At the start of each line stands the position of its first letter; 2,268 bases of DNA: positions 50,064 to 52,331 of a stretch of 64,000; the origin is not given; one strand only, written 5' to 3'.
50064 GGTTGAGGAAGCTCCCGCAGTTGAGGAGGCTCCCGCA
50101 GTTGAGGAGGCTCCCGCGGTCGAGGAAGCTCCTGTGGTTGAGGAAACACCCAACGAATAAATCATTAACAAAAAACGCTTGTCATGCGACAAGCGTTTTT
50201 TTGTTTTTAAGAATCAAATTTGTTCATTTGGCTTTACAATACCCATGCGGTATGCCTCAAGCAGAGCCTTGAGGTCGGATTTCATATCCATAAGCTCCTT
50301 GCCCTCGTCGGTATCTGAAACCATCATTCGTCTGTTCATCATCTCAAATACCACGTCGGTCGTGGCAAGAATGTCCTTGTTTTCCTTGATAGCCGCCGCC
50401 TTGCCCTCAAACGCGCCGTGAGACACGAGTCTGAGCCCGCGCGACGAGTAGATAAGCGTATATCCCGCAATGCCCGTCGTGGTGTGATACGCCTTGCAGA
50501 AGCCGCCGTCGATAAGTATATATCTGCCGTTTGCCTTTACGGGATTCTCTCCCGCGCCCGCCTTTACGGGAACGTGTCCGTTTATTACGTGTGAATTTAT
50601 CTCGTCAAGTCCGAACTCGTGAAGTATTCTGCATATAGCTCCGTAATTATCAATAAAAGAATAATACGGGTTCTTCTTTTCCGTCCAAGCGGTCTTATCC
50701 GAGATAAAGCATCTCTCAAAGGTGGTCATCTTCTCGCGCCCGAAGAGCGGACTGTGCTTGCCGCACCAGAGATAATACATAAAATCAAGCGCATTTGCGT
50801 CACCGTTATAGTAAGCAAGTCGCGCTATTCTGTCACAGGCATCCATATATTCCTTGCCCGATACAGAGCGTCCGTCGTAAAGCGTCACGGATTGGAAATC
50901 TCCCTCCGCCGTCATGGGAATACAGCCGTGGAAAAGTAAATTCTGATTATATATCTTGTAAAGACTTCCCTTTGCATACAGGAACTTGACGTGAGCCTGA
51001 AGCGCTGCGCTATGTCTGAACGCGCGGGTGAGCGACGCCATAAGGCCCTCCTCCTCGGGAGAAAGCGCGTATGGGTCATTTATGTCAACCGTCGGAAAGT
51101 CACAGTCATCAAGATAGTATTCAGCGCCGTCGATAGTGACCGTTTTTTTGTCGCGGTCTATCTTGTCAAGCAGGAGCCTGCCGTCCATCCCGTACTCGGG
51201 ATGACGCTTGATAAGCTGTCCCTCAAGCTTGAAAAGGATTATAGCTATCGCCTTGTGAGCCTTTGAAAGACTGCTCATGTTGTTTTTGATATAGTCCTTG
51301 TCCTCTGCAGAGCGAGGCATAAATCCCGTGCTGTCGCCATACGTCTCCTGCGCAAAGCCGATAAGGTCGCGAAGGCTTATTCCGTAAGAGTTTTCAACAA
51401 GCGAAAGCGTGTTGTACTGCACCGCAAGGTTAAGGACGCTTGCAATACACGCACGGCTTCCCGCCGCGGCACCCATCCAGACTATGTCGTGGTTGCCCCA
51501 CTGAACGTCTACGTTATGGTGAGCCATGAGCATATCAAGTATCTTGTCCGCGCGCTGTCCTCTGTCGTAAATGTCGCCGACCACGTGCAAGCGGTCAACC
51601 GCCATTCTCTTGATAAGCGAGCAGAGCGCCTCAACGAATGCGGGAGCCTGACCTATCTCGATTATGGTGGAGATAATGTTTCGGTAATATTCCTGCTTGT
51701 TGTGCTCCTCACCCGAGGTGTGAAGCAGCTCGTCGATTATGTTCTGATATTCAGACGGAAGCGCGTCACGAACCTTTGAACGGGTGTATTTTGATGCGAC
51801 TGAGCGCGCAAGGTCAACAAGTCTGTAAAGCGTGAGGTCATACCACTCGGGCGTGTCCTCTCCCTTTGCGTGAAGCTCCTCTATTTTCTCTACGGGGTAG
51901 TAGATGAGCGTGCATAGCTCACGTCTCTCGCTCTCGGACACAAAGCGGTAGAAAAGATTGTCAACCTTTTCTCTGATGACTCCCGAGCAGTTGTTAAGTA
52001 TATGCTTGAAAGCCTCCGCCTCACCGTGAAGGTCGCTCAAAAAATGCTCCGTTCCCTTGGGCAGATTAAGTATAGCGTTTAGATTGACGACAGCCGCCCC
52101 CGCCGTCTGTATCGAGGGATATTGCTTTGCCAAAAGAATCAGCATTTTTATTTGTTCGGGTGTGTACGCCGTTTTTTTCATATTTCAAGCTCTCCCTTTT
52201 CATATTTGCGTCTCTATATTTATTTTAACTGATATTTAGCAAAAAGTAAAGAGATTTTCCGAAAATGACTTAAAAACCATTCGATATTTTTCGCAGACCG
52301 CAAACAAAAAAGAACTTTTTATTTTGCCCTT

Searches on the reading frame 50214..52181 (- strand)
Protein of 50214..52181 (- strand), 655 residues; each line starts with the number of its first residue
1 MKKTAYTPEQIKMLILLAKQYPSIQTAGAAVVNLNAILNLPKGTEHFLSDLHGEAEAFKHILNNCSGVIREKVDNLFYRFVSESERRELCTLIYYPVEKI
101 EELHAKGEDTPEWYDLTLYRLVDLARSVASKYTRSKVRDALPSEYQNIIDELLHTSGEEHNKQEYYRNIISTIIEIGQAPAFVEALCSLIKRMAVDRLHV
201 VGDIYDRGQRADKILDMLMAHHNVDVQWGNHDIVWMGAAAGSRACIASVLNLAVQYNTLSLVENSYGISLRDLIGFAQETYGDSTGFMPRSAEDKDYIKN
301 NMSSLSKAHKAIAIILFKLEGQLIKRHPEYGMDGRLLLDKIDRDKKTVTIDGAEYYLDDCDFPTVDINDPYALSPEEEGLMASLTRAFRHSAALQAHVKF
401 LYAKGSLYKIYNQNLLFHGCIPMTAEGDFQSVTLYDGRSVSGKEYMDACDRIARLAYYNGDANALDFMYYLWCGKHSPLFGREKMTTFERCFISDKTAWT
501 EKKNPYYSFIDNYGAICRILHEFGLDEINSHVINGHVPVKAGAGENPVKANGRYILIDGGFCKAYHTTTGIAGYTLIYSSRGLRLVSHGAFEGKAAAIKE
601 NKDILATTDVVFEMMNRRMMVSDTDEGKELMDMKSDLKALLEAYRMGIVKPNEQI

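Call 12: search_protein_families(library=pfam, proteins=[window:50214-52181:-], max_evalue=0.1)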
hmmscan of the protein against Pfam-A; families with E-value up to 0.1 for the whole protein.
window:50214-52181:- (655 aa): 2 families
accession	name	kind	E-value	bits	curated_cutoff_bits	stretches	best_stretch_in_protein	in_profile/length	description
PF06874.16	FBPase_2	-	1.4e-279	929.3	27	1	12-645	1-638/639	Firmicute fructose-1,6-bisphosphatase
PF00149.33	Metallophos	-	0.0027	18.6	21.5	0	177-238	13-72/191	Calcineurin-like phosphoesterase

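Call 14: find_related_loci(query=window:50214-52181:-, collection=genome_contigs, flank=8000)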
Query window:50214-52181:- (655 aa) in genome_contigs; peptide patterns used: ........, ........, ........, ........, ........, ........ (x = any residue, [..] = any of these).
95 stretches matched a pattern; 79 encode a relative of the query (tblastn E <= 1e-3); 77 distinct loci.
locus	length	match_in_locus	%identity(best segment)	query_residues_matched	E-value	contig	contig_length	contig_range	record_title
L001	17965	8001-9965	95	1-655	0e+0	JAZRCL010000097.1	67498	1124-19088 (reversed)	MAG: Eubacteriales bacterium isolate T1900045514_YK20190208.MAGScoT_cleanbin_000020 SGB_7588_k141_45942, whole genome sh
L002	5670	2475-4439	95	1-655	0e+0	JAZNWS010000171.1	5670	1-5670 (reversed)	MAG: Eubacteriales bacterium isolate T1900044782_TS20190248.MAGScoT_cleanbin_000090 SGB_2579_k141_1231923, whole genome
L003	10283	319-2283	93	1-655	0e+0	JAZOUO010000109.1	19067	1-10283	MAG: Eubacteriales bacterium isolate T1900045532_YK20190226.MAGScoT_cleanbin_000041 SGB_7735_k141_2116160, whole genome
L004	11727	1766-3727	89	1-654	0e+0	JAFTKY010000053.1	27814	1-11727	MAG: Clostridia bacterium isolate RGIG3913 Roe_deer_Cecum-2__c295965, whole genome shotgun sequence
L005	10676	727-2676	86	1-650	0e+0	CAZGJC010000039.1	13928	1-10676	MAG TPA_asm: uncultured Clostridium sp. isolate SRP225648_co1_13 genome assembly, contig: NODE_11054_length_13928_cov_33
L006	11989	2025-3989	74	1-655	0e+0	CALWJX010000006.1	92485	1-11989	MAG: uncultured Clostridia bacterium isolate BRZ_FI__bin114 genome assembly, contig: BRZ_FI__NODE_299_length_92485_cov_6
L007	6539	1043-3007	74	1-655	0e+0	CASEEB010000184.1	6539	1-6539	uncultured Eubacteriales bacterium isolate CO.O35.metabat-bins.337 genome assembly, contig: CO.O35.metabat-bins.337.fa_k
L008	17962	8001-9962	74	1-654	0e+0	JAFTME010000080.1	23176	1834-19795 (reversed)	MAG: Clostridia bacterium isolate RGIG3945 Roe_deer_Cecum-3__c338080, whole genome shotgun sequence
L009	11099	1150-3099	72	1-650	0e+0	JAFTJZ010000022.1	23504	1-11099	MAG: Clostridia bacterium isolate RGIG3888 Roe_deer_Cecum-2__c1885, whole genome shotgun sequence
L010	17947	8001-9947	71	1-649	0e+0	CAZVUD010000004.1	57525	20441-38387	MAG TPA_asm: uncultured Clostridium sp. isolate SRP313737_co1_45 genome assembly, contig: NODE_909_length_57525_cov_6.92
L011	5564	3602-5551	71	1-650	0e+0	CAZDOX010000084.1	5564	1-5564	MAG TPA_asm: uncultured Lachnospiraceae bacterium isolate SRP225648_co1_40 genome assembly, contig: NODE_37463_length_55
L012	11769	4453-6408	72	1-652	0e+0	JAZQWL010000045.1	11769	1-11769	MAG: Eubacteriales bacterium isolate T1900045166_TC20190160.MAGScoT_cleanbin_000008 SGB_5140_k141_25957, whole genome sh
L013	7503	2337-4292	72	1-654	0e+0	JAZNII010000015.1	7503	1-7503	MAG: Eubacteriales bacterium isolate T1900044687_TS20190153.MAGScoT_cleanbin_000012 SGB_1727_k141_2825806, whole genome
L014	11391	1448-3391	72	1-650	0e+0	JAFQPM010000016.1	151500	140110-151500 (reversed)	MAG: Clostridia bacterium isolate RGIG2032 Goat_Colon-1__c384470, whole genome shotgun sequence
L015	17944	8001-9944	72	1-650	0e+0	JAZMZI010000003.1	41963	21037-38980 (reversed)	MAG: Eubacteriales bacterium isolate T1900044750_TS20190416.MAGScoT_cleanbin_000046 SGB_2190_k141_126468, whole genome s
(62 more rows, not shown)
